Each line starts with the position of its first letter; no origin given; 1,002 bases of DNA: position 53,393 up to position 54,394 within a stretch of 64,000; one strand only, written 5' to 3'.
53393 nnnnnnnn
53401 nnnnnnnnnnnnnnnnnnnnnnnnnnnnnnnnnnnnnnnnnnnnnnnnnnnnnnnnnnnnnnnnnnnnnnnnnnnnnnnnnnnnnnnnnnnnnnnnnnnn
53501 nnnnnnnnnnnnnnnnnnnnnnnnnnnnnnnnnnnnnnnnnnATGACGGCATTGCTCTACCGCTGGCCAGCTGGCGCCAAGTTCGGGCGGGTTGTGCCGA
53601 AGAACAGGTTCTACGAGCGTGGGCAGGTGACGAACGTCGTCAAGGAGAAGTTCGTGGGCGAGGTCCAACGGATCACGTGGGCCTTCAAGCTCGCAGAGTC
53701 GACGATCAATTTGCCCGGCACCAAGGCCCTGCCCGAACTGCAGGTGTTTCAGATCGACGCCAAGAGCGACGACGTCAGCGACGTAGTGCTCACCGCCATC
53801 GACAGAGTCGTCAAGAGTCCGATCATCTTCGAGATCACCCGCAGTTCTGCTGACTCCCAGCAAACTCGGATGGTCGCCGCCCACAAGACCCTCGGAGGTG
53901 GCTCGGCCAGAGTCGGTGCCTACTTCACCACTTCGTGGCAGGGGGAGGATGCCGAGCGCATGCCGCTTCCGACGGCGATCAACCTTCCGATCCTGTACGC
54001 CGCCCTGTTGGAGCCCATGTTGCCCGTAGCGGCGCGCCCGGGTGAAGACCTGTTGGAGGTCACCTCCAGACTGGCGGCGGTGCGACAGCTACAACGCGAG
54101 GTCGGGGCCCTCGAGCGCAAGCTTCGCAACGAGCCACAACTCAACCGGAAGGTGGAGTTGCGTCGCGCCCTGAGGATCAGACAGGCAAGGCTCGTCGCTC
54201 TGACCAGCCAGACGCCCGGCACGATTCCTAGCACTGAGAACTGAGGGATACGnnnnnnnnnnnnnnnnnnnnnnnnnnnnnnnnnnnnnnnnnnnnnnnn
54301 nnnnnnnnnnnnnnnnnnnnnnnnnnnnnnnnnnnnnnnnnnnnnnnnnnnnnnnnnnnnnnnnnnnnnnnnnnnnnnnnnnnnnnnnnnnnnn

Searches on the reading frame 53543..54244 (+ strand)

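Call 59: search_protein_families(library=pfam, proteins=[window:53543-54244:+], max_evalue=0.001)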
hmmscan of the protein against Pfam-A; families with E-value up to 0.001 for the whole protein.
window:53543-54244:+ (233 aa): 1 family
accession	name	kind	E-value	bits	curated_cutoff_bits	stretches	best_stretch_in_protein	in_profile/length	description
PF14335.11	DUF4391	-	5.9e-42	144.6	29.9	1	8-216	3-231/232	Domain of unknown function (DUF4391)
